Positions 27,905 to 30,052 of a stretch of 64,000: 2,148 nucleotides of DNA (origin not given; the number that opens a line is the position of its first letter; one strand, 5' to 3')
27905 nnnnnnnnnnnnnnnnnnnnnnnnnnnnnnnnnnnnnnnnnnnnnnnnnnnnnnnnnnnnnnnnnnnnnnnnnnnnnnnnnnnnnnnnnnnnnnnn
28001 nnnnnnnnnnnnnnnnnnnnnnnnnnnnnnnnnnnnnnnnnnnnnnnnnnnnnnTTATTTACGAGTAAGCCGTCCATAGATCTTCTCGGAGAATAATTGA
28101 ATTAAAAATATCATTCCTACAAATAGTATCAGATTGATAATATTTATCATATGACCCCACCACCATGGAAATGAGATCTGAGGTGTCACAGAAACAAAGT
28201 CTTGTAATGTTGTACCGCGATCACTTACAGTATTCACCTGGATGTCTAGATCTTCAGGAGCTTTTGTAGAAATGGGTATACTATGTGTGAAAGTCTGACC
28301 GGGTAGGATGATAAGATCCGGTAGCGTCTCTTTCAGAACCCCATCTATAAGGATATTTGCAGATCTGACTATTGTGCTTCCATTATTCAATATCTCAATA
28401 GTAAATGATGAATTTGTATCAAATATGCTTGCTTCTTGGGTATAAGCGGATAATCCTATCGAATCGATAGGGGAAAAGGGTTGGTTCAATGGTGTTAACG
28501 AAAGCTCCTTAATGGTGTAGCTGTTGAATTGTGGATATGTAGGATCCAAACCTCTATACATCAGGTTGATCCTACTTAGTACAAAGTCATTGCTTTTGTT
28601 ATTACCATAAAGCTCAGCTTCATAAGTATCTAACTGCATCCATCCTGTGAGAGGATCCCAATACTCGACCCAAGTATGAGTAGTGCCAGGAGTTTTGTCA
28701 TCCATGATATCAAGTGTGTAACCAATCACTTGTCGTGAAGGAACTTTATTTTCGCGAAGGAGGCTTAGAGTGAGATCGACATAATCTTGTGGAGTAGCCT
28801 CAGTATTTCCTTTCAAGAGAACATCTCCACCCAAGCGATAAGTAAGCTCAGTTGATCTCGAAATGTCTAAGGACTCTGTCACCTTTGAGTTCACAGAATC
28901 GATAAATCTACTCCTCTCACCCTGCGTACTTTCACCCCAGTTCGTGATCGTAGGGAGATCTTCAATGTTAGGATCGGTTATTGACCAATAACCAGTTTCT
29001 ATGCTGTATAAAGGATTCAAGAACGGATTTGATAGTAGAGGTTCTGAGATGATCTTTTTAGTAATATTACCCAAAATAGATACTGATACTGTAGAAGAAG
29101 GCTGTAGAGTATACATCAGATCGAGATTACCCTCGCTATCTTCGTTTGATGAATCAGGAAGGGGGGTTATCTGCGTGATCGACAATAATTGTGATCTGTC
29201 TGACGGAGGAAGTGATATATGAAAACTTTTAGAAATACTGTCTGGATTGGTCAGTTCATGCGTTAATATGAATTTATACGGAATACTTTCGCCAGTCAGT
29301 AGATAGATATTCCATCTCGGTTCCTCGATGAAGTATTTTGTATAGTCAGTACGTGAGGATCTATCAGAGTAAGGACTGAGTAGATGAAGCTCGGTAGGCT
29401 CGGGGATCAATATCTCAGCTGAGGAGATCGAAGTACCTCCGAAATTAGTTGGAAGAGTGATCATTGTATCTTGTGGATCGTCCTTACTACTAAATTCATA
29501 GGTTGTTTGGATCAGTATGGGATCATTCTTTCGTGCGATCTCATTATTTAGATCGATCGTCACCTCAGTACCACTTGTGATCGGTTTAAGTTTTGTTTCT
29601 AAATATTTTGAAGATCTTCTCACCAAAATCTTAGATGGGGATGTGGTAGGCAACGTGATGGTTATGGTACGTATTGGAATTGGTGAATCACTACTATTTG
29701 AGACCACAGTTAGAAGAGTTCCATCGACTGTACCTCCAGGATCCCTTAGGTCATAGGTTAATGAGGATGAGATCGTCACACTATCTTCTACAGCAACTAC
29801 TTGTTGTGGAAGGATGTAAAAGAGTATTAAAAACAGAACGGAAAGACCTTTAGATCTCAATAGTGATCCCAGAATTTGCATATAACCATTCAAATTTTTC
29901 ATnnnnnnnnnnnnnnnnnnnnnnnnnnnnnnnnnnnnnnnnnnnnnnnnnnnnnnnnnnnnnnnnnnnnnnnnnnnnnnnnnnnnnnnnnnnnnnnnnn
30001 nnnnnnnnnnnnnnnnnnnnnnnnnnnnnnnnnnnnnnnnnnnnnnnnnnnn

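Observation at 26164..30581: Five overlapping minus-strand genes encoding a membrane/surface assembly with a Cys-less transglutaminase-like protein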

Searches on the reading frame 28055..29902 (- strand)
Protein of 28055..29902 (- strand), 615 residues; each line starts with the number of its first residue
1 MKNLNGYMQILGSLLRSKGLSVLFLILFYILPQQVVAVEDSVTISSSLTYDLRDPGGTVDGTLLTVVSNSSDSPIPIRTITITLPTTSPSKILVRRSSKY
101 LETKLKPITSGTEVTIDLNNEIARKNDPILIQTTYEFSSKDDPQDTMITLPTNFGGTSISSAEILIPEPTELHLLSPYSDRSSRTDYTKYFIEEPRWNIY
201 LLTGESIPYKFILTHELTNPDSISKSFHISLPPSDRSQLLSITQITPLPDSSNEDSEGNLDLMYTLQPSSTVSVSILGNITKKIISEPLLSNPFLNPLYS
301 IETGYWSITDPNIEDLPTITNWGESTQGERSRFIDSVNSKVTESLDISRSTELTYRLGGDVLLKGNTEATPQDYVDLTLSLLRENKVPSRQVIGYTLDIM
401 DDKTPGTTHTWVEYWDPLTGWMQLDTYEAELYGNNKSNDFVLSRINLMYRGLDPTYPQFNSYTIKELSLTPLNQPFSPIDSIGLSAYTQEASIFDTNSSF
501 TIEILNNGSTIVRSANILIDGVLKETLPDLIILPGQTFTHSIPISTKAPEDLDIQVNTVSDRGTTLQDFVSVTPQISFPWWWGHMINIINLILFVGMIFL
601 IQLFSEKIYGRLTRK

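Call 3: search_protein_families(library=pfam, proteins=[window:28055-29902:-], max_evalue=1)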
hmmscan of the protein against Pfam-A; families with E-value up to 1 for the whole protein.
window:28055-29902:- (615 aa): 1 family
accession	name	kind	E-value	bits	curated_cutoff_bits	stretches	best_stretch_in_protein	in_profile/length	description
PF01841.26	Transglut_core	-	3.6e-09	37.3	23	1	332-425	16-107/108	Transglutaminase-like superfamily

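Call 4: search_protein_families(library=ncbifam, proteins=[window:28055-29902:-], max_evalue=1)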
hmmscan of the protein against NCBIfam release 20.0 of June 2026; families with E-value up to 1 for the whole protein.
window:28055-29902:- (615 aa): 0 families

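Call 8: find_homologous_proteins(query=window:28055-29902:-)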
Query window:28055-29902:- (615 aa): 3 proteins with E <= 0.001 among 8000 candidates.
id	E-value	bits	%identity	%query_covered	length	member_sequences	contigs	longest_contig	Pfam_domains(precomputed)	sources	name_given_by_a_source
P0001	0.0e+0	1352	100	100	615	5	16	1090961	PF01841.26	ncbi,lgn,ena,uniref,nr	ncbi:transglutaminase domain-containing protein [Candidatus Nomurabacteria bacterium]|uniref:Transgl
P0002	2.2e-46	177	26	100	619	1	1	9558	PF01841.26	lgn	-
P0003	1.2e-21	95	24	76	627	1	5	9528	PF01841.26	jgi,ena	-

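Call 9: find_related_loci(query=window:28055-29902:-, collection=genome_contigs, flank=8000)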
Query window:28055-29902:- (615 aa) in genome_contigs; peptide patterns used: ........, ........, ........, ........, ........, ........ (x = any residue, [..] = any of these).
22 stretches matched a pattern; 1 encode a relative of the query (tblastn E <= 1e-3); 1 distinct loci.
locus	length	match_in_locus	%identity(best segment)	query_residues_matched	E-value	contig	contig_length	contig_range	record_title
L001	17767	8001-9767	25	1-577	2e-25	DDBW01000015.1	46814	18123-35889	MAG TPA_asm: Candidatus Dojkabacteria bacterium UBA2022 UBA2022_contig_8319, whole genome shotgun sequence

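Call 11: find_encoding_contigs(protein=P0002, flank=8000)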
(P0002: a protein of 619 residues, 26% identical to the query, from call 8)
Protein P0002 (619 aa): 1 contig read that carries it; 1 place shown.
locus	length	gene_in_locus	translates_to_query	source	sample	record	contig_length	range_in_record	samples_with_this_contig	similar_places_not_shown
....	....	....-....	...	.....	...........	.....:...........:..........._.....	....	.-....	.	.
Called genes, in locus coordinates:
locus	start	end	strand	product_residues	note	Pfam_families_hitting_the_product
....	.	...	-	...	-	?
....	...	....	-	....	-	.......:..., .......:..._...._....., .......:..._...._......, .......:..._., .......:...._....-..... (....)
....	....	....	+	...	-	-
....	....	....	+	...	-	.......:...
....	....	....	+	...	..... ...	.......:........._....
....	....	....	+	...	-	-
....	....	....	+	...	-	-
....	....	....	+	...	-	-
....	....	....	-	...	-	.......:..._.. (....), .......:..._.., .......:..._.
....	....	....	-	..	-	?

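Call 12: find_encoding_contigs(protein=P0003, flank=8000)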
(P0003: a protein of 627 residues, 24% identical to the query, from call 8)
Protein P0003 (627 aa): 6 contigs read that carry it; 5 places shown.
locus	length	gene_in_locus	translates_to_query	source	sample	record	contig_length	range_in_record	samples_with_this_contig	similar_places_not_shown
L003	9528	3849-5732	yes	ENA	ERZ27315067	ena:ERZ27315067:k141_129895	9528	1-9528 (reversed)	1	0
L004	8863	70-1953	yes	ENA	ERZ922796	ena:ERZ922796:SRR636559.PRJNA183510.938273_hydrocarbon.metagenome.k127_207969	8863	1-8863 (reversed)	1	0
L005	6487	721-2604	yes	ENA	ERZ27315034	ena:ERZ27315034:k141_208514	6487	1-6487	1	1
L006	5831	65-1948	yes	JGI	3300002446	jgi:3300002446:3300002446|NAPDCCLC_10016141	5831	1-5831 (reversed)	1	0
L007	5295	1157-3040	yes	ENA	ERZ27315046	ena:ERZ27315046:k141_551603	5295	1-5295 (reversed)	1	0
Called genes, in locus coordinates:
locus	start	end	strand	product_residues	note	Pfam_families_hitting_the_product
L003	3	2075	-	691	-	?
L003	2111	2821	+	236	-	-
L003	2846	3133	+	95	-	-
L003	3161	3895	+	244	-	PF06560:GPI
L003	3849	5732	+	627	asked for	PF01841:Transglut_core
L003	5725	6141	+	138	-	-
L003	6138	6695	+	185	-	-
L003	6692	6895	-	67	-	PF13560:HTH_31, PF12844:HTH_19, PF01381:HTH_3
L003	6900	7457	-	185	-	-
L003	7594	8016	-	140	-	PF01245:Ribosomal_L19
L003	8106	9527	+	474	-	?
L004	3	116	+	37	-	?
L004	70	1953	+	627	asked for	PF01841:Transglut_core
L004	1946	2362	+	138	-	-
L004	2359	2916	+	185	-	-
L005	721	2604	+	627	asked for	PF01841:Transglut_core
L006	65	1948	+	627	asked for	PF01841:Transglut_core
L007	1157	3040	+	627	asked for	PF01841:Transglut_core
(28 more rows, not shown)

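Call 34: search_solved_structures(query=A4, max_evalue=1, show_alignments=2)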
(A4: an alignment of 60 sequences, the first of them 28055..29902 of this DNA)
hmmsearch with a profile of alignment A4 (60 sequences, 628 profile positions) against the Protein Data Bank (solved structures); distinct sequences matched with E-value up to 1: 18.
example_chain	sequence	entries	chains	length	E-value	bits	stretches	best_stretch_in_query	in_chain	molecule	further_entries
6g49_A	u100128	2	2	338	7.5e-05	24.4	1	370-433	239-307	Protein-glutamine gamma-glutamyltransferase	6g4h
6ug1_A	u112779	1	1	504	0.04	15.4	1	413-437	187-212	DNA repair protein RAD4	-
2qsf_A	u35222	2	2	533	0.042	15.3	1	413-437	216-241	DNA repair protein RAD4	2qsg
6ubf_A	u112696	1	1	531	0.042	15.3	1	413-437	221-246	DNA repair protein RAD4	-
2qsh_A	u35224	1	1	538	0.043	15.3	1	413-437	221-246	DNA repair protein RAD4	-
6uin_A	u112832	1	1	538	0.043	15.3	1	413-437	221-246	DNA repair protein RAD4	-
6cfi_A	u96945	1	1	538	0.043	15.3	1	413-437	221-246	DNA repair protein RAD4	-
4yir_A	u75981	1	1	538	0.043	15.2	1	413-437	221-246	DNA repair protein RAD4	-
7m2u_A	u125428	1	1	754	0.062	14.7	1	413-437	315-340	DNA repair protein RAD4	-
7k04_A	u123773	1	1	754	0.064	14.7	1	413-437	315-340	DNA repair protein RAD4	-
7on7_A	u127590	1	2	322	0.16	13.3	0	409-431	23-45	SAKe6BE-L2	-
7onc_A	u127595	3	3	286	0.2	13.1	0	415-431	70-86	SAKe6BE | S6BE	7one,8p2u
7vov_A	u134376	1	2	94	0.26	12.7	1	325-361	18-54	Forkhead box protein L2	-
7on8_A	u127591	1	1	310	0.27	12.6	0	408-431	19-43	SAKe6AR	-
7vou_C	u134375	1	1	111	0.32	12.4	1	325-361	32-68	Forkhead box protein L2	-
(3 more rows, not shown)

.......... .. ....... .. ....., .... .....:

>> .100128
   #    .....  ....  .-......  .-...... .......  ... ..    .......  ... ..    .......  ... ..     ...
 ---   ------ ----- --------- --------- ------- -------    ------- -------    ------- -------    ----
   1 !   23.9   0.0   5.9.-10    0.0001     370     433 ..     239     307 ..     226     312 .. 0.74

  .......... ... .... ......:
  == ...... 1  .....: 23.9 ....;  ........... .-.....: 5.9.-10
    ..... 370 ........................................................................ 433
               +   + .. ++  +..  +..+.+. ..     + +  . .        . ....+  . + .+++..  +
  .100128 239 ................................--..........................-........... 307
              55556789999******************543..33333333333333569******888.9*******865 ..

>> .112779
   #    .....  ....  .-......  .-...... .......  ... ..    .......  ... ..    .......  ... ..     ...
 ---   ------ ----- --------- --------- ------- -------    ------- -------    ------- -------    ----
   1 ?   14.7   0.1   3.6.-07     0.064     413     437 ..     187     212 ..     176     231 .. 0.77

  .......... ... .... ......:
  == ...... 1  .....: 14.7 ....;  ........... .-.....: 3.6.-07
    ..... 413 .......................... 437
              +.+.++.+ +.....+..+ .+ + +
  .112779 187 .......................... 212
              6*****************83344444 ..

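Call 55: search_protein_representatives(alignment_id=A6)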
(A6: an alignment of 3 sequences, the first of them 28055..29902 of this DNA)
Query: 3 sequences, 625 profile positions. Proteins with E-value up to 0.001 (for the whole library): 2171; up to 1e-10: 1023; up to 1e-30: 492. The best 150 are listed.
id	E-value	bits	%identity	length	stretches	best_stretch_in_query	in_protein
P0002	0.0e+00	1014.1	-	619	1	1-625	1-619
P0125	2.1e-147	508.7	-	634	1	1-621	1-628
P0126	3.3e-124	432.1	-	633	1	1-617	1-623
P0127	1.4e-109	383.8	-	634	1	1-619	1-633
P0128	7.2e-108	378.1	-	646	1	1-618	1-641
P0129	2.3e-106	373.2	-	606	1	1-619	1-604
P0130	6.2e-106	371.7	-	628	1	1-621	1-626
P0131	8.3e-105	368.0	-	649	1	1-620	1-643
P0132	2.5e-100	353.2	-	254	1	8-247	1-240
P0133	1.2e-98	347.7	-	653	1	1-616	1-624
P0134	1.8e-97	343.8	-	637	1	7-619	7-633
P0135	3.1e-95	336.4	-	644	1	1-620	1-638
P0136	1.8e-94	333.9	-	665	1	1-618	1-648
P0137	1.4e-91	324.3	-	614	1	1-618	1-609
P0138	4.5e-91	322.7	-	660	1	1-618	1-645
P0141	3.8e-88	313.0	-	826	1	1-615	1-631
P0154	1.4e-71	258.3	-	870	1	1-613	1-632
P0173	6.0e-53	196.7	-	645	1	17-621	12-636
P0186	2.4e-46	174.9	-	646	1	22-622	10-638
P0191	2.9e-46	174.7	-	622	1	14-621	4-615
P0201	2.3e-44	168.4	-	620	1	18-604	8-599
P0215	1.0e-42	162.9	-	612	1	13-619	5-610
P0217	1.5e-42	162.4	-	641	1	17-616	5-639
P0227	6.6e-42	160.2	-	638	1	20-621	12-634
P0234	2.4e-41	158.4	-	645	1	20-618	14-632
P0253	3.1e-40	154.7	-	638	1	24-617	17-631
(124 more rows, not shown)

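Call 61: find_encoding_contigs(protein=P0215, flank=7000, max_places=2)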
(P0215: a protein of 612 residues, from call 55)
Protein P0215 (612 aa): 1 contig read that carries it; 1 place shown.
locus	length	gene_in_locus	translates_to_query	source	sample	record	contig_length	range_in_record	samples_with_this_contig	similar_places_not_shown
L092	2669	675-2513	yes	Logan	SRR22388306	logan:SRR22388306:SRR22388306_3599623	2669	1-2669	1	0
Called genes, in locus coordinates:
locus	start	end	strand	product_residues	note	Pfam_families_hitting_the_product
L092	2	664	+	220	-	?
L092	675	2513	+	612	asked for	PF01841:Transglut_core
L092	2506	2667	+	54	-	?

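Call 64: find_encoding_contigs(protein=P0173, flank=7000, max_places=2)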
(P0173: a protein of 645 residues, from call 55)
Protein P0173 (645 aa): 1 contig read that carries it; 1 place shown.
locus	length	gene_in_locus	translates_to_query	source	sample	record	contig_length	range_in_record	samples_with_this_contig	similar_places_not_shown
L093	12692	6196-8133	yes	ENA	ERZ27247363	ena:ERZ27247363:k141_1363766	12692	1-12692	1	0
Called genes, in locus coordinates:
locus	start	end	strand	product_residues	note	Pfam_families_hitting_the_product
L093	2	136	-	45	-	?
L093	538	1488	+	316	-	-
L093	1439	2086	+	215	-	-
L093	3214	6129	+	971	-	PF00005:ABC_tran (faint), PF02463:SMC_N (faint), PF03193:RsgA_GTPase (faint), PF13175:AAA_15 (faint), PF13304:AAA_21 (faint), PF13555:AAA_29 (faint), PF17760:UvrA_inter, PF17755:UvrA_DNA-bind, +1 more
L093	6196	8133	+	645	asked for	PF01841:Transglut_core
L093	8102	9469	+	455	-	PF01541:GIY-YIG, PF27096:UvrC_M, PF02151:UVR (weak), PF08459:UvrC_RNaseH_dom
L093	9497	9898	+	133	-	PF04020:Phage_holin_4_2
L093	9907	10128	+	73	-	PF03840:SecG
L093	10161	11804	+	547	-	PF00496:SBP_bac_5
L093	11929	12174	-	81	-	-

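Call 65: find_encoding_contigs(protein=P0201, flank=7000, max_places=2)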
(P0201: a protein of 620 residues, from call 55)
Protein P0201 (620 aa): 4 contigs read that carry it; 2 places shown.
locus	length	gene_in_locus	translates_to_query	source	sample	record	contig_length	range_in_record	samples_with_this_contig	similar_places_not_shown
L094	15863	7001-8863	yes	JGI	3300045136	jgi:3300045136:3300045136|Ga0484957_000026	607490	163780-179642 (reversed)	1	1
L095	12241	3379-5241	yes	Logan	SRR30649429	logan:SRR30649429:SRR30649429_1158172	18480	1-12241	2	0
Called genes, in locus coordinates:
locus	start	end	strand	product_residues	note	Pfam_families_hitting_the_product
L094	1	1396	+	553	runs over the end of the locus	PF01676:Metalloenzyme, PF06415:iPGM_N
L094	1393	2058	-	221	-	PF01726:LexA_DNA_bind, PF00717:Peptidase_S24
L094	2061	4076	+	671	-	PF00270:DEAD (faint), PF04851:ResIII, PF17757:UvrB_inter, PF27431:UvrB_3rd, PF00271:Helicase_C, PF12344:UvrB, PF02151:UVR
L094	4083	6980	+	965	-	PF02463:SMC_N (faint), PF13555:AAA_29 (faint), PF20720:nSTAND3 (faint), PF17760:UvrA_inter, PF00684:DnaJ_CXXCXGXG (faint), PF17755:UvrA_DNA-bind, PF00005:ABC_tran (weak)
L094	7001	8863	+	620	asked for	PF01841:Transglut_core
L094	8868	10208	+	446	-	PF01541:GIY-YIG, PF27096:UvrC_M (weak), PF08459:UvrC_RNaseH_dom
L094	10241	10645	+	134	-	PF04020:Phage_holin_4_2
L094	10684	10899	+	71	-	PF03840:SecG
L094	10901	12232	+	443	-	PF00496:SBP_bac_5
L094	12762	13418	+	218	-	PF13399:LytR_C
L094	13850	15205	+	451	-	PF01794:Ferric_reduct, PF08022:FAD_binding_8, PF00970:FAD_binding_6 (faint), PF00175:NAD_binding_1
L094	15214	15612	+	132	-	PF00173:Cyt-b5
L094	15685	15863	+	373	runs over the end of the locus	PF01820:Dala_Dala_lig_N, PF02222:ATP-grasp (weak), PF02786:CPSase_L_D2, PF07478:Dala_Dala_lig_C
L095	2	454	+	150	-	?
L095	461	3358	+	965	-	PF02463:SMC_N (faint), PF13555:AAA_29 (faint), PF20720:nSTAND3 (faint), PF17760:UvrA_inter, PF00684:DnaJ_CXXCXGXG (faint), PF17755:UvrA_DNA-bind, PF00005:ABC_tran (weak)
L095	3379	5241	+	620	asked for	PF01841:Transglut_core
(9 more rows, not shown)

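Call 68: search_protein_families(library=padloc, proteins=[window:28055-29902:-], max_evalue=0.1)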
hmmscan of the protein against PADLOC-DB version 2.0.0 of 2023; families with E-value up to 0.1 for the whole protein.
window:28055-29902:- (615 aa): 0 families
